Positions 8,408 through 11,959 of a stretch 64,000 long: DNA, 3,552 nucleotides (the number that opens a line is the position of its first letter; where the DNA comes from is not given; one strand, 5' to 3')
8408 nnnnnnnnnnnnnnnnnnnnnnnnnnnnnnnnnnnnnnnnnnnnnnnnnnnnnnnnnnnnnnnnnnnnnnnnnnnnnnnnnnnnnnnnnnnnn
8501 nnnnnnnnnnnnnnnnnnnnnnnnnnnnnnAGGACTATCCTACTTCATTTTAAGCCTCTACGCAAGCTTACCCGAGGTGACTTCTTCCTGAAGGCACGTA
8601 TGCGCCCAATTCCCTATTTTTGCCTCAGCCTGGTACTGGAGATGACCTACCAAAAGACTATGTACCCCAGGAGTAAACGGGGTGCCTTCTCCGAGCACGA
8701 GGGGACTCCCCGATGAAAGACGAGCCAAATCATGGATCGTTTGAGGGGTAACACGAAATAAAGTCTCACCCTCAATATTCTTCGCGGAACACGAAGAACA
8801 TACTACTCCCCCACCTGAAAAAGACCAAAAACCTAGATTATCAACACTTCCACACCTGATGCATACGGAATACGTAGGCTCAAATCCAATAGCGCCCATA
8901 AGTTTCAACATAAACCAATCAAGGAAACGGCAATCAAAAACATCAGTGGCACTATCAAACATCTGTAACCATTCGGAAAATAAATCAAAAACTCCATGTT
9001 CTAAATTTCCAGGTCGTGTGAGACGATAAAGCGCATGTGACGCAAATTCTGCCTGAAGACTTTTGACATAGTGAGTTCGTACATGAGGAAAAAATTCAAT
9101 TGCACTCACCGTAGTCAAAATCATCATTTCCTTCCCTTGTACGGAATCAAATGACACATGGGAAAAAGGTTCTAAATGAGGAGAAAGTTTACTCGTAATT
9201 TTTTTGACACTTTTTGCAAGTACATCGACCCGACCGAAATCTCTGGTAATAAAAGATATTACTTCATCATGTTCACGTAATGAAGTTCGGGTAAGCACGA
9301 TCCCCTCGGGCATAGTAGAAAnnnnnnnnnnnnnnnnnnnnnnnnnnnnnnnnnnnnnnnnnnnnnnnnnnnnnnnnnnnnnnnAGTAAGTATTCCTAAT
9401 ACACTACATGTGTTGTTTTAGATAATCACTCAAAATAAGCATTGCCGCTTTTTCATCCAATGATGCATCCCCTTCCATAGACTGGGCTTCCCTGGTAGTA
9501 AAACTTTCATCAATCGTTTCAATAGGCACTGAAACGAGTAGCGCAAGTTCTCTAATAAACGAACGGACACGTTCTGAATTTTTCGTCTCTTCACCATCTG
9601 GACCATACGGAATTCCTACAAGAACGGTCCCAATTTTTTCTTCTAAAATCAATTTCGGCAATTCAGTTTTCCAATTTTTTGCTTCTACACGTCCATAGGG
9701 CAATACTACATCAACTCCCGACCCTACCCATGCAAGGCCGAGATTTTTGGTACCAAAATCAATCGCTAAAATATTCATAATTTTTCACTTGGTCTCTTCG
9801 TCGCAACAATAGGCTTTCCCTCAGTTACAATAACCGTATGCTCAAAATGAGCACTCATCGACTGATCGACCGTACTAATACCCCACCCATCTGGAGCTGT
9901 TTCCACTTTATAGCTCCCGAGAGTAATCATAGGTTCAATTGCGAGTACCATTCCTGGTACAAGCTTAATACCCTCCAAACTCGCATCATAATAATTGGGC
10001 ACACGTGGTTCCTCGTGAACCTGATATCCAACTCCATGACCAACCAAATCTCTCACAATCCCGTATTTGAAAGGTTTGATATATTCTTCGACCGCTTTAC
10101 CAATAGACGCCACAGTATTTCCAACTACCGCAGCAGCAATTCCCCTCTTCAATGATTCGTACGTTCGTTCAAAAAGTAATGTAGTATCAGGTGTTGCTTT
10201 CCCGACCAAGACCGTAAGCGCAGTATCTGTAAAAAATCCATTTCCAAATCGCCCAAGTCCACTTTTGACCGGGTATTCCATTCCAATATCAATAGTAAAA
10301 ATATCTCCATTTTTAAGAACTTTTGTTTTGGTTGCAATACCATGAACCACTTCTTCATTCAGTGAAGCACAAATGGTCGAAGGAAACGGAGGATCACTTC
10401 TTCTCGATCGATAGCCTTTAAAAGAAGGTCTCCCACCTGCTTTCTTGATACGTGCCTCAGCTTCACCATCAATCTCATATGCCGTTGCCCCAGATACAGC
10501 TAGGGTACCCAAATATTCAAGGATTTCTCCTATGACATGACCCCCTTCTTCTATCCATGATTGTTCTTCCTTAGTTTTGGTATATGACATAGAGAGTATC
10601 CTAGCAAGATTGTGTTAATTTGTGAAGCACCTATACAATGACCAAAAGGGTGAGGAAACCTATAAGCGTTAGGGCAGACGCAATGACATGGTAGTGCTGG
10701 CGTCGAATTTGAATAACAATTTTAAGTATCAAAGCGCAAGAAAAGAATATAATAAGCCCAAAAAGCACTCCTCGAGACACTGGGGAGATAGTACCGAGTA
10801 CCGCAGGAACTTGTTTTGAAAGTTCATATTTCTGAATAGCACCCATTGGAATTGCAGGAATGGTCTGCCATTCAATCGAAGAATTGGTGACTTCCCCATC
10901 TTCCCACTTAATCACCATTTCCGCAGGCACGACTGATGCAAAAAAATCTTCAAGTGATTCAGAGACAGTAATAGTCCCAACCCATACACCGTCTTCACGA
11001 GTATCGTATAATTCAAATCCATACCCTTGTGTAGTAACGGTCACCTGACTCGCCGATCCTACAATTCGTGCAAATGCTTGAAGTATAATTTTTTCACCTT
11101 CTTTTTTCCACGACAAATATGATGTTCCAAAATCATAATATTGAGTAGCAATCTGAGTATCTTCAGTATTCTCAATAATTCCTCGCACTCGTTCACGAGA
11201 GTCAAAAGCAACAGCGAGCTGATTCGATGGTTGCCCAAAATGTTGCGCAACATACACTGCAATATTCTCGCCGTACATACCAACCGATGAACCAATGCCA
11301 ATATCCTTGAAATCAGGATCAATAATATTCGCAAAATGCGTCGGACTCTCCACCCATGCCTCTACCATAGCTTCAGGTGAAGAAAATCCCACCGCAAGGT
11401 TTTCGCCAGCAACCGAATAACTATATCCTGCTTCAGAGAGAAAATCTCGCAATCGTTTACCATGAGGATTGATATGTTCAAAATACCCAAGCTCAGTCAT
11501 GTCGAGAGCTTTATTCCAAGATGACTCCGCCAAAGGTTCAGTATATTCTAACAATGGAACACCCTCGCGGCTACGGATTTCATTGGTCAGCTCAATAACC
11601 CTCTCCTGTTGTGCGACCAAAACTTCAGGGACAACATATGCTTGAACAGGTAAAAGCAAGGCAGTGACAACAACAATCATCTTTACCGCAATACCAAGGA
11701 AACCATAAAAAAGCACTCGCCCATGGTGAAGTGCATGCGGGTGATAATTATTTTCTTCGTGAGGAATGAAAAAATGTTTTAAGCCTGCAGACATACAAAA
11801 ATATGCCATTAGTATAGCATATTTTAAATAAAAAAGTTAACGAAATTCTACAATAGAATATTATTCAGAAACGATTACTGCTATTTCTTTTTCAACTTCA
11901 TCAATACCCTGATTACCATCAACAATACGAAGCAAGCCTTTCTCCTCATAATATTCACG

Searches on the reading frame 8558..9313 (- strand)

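Call 29: search_protein_families(library=pfam, proteins=[window:8558-9313:-])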
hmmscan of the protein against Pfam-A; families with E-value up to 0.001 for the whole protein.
window:8558-9313:- (251 aa): 2 families
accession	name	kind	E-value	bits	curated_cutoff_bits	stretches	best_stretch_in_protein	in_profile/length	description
PF11967.14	RecO_N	-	1.9e-14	53.9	27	1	3-74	7-79/80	Recombination protein O N terminal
PF02565.21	RecO_C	-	3.2e-12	46.9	22.1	1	81-202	3-119/157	Recombination protein O C terminal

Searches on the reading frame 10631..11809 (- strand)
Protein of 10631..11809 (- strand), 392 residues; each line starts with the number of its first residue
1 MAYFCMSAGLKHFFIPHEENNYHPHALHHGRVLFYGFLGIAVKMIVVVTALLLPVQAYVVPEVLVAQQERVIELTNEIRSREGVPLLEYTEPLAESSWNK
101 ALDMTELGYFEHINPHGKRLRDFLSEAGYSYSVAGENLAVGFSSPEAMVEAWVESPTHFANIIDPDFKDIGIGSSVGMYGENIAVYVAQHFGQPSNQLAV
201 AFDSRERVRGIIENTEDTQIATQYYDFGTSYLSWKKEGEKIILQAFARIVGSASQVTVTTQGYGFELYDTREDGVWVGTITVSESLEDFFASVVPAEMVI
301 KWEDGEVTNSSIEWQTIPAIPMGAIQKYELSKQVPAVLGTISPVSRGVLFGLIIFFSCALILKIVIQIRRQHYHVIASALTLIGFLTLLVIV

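Call 29: search_protein_families(library=pfam, proteins=[window:10631-11809:-])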
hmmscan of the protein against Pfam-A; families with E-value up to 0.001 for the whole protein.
window:10631-11809:- (392 aa): 1 family
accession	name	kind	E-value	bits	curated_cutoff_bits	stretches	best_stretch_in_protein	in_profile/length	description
PF00188.32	CAP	-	2.1e-14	54.8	21.1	1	73-190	2-116/117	Cysteine-rich secretory protein family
